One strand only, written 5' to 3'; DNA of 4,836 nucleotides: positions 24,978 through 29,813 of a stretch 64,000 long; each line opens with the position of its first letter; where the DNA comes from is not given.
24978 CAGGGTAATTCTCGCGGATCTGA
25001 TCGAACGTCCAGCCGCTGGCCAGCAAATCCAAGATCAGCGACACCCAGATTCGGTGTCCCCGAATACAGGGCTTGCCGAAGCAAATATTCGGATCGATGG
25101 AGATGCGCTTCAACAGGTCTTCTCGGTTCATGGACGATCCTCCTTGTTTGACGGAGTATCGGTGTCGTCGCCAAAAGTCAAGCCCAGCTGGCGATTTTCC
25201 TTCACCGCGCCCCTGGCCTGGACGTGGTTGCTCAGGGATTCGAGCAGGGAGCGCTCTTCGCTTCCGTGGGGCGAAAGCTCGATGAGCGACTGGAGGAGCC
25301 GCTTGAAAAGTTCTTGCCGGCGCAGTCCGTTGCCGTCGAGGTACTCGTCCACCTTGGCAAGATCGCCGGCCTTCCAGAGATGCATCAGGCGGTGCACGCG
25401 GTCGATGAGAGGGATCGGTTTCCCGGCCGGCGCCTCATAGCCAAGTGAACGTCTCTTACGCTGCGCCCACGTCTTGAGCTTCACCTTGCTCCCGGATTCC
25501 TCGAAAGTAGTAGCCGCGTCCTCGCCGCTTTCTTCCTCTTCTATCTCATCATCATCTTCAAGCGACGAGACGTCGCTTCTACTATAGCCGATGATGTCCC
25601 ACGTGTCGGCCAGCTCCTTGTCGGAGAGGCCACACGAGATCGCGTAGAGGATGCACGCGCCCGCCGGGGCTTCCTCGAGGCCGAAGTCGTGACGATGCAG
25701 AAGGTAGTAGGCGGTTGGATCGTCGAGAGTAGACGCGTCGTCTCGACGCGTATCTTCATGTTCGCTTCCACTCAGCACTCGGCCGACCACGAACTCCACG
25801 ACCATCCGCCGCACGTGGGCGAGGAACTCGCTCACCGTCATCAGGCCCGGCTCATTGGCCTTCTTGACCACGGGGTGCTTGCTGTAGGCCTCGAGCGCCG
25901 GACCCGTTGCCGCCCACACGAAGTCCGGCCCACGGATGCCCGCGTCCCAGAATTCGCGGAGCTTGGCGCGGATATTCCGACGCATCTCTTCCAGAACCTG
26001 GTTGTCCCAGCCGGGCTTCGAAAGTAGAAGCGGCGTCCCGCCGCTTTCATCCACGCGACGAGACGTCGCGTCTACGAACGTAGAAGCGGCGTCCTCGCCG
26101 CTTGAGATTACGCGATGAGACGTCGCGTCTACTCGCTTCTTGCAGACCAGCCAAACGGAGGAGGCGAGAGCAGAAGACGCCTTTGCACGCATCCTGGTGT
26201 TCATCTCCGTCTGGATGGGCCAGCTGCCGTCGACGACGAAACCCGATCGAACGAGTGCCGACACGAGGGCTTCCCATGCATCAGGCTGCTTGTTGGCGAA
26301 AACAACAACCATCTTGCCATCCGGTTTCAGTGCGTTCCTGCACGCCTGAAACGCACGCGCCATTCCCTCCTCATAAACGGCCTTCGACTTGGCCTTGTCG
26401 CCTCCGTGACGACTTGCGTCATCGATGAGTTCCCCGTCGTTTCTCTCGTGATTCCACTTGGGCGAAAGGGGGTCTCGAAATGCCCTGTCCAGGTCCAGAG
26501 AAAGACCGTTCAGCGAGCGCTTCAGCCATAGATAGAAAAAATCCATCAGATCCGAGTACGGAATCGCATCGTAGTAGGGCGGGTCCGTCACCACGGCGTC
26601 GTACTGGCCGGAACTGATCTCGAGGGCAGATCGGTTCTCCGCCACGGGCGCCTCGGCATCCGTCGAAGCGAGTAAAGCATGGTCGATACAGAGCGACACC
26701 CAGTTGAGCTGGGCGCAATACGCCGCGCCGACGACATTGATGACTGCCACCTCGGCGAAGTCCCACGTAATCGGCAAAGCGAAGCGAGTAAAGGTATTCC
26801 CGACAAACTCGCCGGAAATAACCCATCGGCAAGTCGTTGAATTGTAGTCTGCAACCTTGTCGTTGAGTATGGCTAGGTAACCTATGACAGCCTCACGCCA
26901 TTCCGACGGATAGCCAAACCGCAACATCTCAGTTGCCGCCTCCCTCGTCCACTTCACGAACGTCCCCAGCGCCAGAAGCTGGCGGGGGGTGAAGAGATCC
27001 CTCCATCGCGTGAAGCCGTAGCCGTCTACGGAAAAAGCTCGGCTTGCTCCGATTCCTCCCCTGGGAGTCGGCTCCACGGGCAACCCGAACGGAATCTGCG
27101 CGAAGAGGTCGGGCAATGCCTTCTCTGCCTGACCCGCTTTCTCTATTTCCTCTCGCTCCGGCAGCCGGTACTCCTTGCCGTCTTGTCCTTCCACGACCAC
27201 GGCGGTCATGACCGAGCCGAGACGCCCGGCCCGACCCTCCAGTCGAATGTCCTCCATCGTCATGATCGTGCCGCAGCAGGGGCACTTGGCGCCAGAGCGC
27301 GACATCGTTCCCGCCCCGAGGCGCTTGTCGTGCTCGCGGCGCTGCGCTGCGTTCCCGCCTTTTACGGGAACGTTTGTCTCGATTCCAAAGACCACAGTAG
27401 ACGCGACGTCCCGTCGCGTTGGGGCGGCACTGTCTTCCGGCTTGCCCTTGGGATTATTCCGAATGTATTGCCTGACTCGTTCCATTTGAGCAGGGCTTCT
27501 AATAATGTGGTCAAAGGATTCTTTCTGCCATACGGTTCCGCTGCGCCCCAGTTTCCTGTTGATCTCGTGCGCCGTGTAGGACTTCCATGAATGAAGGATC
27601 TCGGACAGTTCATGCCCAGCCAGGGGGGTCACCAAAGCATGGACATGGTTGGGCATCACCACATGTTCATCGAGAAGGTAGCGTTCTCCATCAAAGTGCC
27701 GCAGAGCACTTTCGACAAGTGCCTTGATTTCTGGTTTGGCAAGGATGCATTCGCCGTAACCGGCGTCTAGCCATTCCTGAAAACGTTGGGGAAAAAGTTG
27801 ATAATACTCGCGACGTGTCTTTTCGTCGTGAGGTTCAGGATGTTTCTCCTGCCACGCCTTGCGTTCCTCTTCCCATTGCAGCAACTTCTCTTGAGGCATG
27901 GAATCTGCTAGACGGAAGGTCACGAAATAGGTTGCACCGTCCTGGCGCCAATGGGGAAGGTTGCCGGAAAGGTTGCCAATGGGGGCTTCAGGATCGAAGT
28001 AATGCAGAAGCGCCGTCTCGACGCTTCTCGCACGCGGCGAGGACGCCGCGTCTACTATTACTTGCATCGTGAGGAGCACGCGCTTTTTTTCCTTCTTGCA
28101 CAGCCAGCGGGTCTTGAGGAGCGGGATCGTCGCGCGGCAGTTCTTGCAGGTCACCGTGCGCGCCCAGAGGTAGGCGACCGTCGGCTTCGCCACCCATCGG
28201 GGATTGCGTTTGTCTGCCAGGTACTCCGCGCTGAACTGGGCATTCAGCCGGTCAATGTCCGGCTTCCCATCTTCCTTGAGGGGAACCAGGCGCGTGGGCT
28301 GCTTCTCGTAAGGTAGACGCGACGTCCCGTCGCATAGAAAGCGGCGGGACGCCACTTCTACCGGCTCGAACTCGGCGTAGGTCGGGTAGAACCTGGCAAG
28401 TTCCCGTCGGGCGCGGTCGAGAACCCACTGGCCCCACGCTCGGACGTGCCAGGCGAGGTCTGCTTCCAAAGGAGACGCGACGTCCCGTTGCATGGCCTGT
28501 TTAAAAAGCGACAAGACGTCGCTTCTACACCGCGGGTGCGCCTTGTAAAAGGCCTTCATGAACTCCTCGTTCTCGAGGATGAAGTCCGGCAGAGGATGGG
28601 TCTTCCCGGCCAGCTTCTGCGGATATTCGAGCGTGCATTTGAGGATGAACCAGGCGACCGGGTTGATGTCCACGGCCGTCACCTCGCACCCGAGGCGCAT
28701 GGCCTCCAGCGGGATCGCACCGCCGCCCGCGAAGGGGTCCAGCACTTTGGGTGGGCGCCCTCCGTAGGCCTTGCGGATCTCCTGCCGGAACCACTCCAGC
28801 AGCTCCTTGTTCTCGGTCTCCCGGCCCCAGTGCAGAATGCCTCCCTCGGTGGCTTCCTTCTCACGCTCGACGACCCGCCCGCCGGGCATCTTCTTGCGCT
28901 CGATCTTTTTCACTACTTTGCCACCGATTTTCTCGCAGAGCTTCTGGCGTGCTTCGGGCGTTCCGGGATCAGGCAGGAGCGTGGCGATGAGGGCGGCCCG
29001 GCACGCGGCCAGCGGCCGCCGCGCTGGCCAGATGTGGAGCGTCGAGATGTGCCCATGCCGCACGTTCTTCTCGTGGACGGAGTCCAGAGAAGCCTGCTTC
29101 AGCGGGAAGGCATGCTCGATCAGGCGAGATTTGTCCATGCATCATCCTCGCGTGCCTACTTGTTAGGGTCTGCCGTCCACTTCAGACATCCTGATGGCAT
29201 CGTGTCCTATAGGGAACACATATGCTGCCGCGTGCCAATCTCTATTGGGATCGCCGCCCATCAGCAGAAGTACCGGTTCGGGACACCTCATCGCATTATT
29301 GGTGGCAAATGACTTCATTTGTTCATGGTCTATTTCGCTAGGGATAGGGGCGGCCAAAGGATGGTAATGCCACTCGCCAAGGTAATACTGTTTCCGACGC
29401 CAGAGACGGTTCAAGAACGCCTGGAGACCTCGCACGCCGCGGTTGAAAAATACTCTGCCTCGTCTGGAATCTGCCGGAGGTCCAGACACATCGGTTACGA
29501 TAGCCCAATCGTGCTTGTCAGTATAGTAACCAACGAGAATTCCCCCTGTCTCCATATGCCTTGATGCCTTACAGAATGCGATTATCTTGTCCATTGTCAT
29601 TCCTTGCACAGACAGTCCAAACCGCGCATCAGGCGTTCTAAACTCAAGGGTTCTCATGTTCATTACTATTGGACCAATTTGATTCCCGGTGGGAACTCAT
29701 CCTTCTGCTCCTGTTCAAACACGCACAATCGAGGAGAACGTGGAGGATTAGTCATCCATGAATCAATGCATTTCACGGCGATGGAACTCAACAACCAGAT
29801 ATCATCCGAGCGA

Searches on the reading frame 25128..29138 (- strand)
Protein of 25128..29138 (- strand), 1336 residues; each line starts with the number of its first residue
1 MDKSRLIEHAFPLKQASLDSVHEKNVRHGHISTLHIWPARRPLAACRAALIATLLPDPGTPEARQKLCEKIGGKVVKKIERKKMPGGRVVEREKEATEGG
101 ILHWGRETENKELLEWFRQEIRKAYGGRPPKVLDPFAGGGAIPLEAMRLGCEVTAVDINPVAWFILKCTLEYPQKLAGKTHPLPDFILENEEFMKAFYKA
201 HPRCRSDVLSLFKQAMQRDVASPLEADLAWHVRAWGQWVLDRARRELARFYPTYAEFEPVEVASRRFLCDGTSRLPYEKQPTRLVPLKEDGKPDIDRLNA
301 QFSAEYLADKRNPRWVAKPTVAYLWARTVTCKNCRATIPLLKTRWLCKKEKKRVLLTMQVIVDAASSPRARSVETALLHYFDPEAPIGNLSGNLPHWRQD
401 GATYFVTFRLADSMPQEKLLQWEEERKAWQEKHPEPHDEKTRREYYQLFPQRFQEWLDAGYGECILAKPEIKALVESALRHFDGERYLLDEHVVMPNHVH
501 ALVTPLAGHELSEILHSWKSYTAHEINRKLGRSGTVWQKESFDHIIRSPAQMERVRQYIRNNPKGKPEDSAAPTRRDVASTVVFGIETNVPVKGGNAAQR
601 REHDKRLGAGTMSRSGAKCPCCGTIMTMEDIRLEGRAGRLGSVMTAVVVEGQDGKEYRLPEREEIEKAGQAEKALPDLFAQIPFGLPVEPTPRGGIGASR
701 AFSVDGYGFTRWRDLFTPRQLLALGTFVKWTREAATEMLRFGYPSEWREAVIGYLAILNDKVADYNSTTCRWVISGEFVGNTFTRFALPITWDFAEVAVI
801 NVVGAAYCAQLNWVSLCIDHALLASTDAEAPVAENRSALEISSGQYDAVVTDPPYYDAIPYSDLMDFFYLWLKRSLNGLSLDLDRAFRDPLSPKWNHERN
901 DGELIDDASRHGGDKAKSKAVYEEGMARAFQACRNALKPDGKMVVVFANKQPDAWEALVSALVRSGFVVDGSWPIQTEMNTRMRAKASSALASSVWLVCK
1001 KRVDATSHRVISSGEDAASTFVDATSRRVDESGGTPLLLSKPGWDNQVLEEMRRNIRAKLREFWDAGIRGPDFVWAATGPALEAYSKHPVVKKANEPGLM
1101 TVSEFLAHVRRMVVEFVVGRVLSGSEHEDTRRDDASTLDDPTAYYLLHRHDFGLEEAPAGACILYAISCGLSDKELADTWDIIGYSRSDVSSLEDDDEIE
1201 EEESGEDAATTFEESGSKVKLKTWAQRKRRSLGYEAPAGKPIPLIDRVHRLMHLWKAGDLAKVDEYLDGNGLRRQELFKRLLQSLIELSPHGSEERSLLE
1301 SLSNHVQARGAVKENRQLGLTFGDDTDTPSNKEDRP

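Call 5: search_protein_families(library=pfam, proteins=[window:25128-29138:-], max_evalue=0.01)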
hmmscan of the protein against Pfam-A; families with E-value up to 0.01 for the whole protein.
window:25128-29138:- (1336 aa): 6 families
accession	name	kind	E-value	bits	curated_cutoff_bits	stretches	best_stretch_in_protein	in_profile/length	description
PF06634.17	DUF1156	-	1.2e-17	64.2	24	1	10-62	1-53/73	Protein of unknown function (DUF1156)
PF01797.21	Y1_Tnp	-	1.4e-07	32.1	23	1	488-562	42-121/121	Transposase IS200 like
PF02086.21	MethyltransfD12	-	0.00016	21.9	22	1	112-201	7-92/253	D12 class N6 adenine-specific DNA methyltransferase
PF01555.25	N6_N4_Mtase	-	0.00047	20.6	26.7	0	847-951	2-57/221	DNA methylase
PF03602.21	Cons_hypoth95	-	0.0006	20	24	0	124-168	39-82/182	Conserved hypothetical protein 95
PF01170.24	UPF0020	-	0.00062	19.9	22.3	0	132-158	32-58/197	RMKL-like, methyltransferase domain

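Call 6: search_protein_families(library=padloc, proteins=[window:25128-29138:-], max_evalue=0.001)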
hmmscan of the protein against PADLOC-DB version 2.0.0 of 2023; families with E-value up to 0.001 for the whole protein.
window:25128-29138:- (1336 aa): 16 families
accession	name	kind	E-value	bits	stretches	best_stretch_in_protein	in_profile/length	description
PDLC00661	HmaB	-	6e-110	366.6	2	605-1013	327-733/973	DNA-adenine methylase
PDLC00660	HmaB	-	3.9e-103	344.1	2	604-1005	327-727/967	DNA-adenine methylase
PDLC03233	MTase_II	-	2.7e-49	166.4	2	703-1001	352-643/731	Type II methyltransferase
PDLC03352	MTase_II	-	3.4e-37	125.8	3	709-877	412-597/1023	Type II methyltransferase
PDLC02189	DUF1156_MTase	-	6.4e-35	118.6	3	707-1005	437-682/944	-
PDLC03314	MTase_II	-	1.8e-20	70.6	2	120-165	155-200/944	Type II methyltransferase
PDLC04134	mad2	-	7.1e-12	42.9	2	119-163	281-326/492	mads_2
PDLC02541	PglX|PglXI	-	1.1e-10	38.3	1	915-970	536-591/919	PglXI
PDLC03367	MTase_II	-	4.9e-08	29.7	0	132-174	45-87/633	Type II methyltransferase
PDLC03319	MTase_II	-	6.1e-06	23.3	0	124-171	19-66/503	Type II methyltransferase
PDLC03224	MTase_II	-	3e-05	21.1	1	130-168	95-133/481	Type II methyltransferase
PDLC03312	MTase_II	-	4.4e-05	19.3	0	829-969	1109-1230/1344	Type II methyltransferase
PDLC03346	MTase_II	-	0.00012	18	0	916-1009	651-744/1068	Type II methyltransferase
PDLC03353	MTase_II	-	0.00024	18.7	0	840-978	22-112/260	Type II methyltransferase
PDLC03322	MTase_II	-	0.00033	17.6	0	130-167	66-103/446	Type II methyltransferase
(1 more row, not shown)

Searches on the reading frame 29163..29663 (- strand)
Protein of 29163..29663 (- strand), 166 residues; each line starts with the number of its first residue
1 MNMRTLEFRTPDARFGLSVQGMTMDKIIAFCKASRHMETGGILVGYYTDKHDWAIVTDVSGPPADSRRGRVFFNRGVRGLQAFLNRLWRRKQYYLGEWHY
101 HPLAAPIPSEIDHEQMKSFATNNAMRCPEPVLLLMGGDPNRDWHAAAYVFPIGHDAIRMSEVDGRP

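Call 5: search_protein_families(library=pfam, proteins=[window:29163-29663:-], max_evalue=0.01)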
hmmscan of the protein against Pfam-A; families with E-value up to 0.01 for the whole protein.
window:29163-29663:- (166 aa): 1 family
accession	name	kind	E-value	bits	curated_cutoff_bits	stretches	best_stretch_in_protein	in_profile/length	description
PF14464.11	Prok-JAB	-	3.4e-11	43.5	25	1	24-138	5-103/114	Prokaryotic homologs of the JAB domain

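Call 6: search_protein_families(library=padloc, proteins=[window:29163-29663:-], max_evalue=0.001)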
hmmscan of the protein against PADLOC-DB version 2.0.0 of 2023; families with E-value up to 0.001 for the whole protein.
window:29163-29663:- (166 aa): 28 families (the best 25 are shown)
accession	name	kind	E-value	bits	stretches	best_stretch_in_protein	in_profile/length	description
PDLC00889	JAB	-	1.9e-49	165.5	1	7-161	10-165/168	JAB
PDLC00890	JAB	-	2.6e-48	161.5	1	8-158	3-153/157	JAB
PDLC00835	E1-E2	-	7.1e-24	82.2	1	7-163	608-764/778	E1-E2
PDLC00896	JAB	-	5.5e-23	79.4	1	17-143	13-141/159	JAB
PDLC00902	JAB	-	6.5e-23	79.2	1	11-137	10-136/159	JAB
PDLC00887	JAB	-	4.1e-17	60.6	1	11-124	10-125/160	JAB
PDLC00903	JAB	-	1.9e-16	58.4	1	23-124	19-123/166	JAB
PDLC00895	JAB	-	2.2e-15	54.6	1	19-150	13-144/162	JAB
PDLC00894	JAB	-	2.3e-15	55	1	33-126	32-128/158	JAB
PDLC00893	JAB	-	5.5e-15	53.7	1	23-158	9-147/157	JAB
PDLC00827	E1-E2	-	9.2e-15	52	1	9-150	557-699/711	E1-E2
PDLC00898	JAB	-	1.3e-14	52.1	1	36-139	39-140/162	JAB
PDLC00891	JAB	-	1.7e-13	48.4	1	33-139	30-134/159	JAB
PDLC00901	JAB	-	2.7e-13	48.1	1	18-143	19-145/163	JAB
PDLC00909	JAB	-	3.9e-13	47.4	1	25-126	28-132/168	JAB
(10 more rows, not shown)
